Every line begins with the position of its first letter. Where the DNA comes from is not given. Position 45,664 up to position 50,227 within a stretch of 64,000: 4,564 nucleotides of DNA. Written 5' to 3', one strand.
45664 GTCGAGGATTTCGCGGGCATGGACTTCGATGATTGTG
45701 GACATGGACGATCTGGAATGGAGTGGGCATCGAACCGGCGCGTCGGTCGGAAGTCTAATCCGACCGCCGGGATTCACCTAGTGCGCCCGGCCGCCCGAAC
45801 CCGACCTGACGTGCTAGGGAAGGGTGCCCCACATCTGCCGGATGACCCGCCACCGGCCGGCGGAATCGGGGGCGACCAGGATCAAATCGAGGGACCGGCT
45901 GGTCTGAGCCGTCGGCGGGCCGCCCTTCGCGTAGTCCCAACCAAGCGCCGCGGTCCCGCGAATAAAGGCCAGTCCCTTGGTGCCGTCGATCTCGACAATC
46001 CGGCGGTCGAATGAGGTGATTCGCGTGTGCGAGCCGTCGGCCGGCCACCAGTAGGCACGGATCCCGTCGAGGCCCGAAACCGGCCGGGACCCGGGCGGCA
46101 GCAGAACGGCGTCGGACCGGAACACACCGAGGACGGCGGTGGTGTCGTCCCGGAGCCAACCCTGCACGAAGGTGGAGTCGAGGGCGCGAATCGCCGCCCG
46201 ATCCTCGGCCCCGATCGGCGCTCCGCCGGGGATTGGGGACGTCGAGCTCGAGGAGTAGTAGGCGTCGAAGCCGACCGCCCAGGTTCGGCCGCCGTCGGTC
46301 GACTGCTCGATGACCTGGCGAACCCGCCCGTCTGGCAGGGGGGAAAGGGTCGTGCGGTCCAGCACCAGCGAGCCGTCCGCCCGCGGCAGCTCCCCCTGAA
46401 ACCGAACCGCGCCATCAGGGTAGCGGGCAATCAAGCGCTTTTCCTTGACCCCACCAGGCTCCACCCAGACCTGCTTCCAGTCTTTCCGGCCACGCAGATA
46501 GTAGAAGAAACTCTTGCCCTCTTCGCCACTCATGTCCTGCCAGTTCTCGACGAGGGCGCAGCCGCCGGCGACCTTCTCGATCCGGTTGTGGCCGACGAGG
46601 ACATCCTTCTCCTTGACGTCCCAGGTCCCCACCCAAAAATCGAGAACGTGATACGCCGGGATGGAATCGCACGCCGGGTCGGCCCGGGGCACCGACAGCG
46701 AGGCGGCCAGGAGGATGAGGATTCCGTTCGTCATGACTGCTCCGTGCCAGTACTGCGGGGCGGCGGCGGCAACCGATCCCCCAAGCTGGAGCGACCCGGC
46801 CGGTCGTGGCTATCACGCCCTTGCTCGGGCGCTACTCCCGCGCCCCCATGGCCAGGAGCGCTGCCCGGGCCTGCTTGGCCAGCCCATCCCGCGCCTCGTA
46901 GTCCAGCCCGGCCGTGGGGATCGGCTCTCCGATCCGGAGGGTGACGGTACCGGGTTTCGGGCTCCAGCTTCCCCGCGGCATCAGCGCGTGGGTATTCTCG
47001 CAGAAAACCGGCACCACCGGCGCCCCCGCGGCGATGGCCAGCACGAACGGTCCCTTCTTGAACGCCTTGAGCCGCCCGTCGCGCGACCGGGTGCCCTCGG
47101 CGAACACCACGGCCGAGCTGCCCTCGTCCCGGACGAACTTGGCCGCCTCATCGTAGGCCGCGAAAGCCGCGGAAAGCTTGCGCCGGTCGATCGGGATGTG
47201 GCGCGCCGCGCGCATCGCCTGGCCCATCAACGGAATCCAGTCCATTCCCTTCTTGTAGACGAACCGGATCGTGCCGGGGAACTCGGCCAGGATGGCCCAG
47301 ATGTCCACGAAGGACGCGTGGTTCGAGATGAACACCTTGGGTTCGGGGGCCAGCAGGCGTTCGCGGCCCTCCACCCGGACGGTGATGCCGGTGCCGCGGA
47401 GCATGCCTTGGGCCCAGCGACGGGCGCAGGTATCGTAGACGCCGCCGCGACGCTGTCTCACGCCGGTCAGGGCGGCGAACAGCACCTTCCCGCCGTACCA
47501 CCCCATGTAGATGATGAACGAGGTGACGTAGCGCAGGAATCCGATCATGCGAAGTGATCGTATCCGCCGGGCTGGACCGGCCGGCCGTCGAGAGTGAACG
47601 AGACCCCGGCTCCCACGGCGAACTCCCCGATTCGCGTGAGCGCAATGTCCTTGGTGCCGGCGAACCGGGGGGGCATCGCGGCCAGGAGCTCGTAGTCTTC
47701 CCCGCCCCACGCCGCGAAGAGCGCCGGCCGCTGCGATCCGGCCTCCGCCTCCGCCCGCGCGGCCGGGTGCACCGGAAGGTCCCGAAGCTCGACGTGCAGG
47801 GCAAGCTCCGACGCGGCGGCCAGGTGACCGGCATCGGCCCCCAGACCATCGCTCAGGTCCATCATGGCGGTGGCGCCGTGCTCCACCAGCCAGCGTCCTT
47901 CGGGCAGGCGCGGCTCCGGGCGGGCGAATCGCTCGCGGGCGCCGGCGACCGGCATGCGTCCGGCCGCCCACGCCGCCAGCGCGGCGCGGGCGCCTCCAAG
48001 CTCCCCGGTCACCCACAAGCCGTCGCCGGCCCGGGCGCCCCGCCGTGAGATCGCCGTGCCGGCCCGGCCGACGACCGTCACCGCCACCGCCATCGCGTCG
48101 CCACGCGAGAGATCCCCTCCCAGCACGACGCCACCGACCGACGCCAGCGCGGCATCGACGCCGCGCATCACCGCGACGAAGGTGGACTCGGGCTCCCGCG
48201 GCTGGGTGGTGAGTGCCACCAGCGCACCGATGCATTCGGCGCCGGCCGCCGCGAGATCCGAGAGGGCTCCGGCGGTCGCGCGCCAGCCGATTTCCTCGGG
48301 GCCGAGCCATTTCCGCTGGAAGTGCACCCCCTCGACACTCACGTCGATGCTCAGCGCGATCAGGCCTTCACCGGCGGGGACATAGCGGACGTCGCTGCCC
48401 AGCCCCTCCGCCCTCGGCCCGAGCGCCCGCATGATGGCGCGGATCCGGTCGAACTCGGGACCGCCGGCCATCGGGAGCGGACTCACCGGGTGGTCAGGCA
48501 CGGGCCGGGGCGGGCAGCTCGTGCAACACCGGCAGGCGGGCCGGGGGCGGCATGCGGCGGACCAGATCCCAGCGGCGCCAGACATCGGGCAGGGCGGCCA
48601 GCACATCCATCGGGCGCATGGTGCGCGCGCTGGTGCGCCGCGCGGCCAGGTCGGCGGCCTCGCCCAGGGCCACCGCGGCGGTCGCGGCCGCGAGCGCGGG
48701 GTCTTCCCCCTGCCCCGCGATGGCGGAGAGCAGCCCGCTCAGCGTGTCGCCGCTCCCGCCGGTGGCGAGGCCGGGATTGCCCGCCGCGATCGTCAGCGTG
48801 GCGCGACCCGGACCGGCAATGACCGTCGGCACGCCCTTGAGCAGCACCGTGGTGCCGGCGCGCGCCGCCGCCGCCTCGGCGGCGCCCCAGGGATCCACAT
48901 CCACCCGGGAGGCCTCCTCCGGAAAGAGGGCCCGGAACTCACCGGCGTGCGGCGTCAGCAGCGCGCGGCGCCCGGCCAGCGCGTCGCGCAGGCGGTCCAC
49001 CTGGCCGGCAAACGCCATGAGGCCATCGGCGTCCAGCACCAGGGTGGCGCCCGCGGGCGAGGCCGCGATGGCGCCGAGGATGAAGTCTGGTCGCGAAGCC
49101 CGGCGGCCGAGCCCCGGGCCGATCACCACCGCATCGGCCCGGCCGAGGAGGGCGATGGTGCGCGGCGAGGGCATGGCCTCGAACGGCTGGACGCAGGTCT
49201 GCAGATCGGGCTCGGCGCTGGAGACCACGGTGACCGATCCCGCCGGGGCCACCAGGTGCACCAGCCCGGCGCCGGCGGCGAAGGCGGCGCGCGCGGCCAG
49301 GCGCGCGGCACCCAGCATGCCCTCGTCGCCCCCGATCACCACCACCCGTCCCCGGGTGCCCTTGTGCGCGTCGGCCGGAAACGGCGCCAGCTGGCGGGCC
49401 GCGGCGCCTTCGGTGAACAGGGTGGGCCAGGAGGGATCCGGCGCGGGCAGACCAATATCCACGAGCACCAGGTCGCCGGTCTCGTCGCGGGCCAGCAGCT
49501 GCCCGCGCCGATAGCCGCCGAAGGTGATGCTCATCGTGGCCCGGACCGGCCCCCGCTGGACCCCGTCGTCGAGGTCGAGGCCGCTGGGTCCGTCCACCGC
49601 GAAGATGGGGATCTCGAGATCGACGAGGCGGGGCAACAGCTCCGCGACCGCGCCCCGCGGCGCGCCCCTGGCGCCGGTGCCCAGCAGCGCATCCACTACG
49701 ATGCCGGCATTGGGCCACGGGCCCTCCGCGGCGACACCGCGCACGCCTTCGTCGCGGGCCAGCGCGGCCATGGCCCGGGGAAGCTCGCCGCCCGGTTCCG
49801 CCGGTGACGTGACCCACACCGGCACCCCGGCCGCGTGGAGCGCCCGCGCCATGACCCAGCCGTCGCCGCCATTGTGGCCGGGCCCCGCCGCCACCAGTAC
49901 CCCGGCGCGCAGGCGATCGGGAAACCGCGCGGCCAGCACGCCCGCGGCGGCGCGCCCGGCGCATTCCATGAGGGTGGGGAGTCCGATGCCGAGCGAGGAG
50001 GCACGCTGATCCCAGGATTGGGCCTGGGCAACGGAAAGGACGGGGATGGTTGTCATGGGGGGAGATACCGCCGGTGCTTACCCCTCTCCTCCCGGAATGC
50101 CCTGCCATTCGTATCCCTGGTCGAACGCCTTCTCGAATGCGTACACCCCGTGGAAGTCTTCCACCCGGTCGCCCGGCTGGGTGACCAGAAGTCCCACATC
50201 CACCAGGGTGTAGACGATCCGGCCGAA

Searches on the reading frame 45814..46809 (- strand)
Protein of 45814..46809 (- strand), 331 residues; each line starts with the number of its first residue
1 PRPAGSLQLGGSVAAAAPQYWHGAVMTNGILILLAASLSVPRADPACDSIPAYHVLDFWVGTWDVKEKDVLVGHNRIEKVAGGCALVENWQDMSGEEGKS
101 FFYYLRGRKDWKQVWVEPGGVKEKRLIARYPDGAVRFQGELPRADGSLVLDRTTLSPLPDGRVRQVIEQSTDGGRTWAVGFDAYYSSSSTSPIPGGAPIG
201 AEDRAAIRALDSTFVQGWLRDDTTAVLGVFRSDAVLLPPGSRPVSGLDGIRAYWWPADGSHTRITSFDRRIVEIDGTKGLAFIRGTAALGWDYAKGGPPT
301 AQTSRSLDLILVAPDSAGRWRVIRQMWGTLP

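Call 64: search_protein_families(library=pfam, proteins=[window:45814-46809:-], max_evalue=0.0001)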
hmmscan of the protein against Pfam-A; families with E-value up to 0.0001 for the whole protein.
window:45814-46809:- (331 aa): 2 families
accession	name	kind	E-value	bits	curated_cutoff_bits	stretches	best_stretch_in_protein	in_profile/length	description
PF12680.13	SnoaL_2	-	3.1e-05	24.9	27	0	214-297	4-77/102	SnoaL-like domain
PF14534.12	DUF4440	-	5.7e-05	24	25.2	0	207-308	1-97/107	Domain of unknown function (DUF4440)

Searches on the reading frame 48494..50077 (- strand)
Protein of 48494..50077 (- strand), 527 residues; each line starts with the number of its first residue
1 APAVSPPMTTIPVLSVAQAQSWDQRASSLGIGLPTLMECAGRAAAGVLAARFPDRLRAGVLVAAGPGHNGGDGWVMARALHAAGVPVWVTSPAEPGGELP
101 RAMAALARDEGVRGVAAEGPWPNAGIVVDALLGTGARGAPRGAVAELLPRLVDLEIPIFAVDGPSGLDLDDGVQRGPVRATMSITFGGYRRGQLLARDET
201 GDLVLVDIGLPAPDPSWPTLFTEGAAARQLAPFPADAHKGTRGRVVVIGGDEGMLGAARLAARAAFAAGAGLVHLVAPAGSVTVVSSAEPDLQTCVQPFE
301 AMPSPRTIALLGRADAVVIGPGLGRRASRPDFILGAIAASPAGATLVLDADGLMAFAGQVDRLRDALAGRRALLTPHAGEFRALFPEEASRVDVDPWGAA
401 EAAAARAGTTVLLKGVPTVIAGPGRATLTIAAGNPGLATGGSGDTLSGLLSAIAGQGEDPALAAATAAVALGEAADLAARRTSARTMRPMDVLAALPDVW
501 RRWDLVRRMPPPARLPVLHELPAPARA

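Call 64: search_protein_families(library=pfam, proteins=[window:48494-50077:-], max_evalue=0.0001)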
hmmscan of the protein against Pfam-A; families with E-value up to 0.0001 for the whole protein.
window:48494-50077:- (527 aa): 2 families
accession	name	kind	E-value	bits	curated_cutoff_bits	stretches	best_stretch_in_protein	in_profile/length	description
PF01256.23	Carb_kinase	-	2.7e-48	165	27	1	245-497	1-241/242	NAD(P)H-hydrate dehydratase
PF03853.21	YjeF_N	-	5.1e-29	101.8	24.9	1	36-192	4-169/169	YjeF-related protein N-terminus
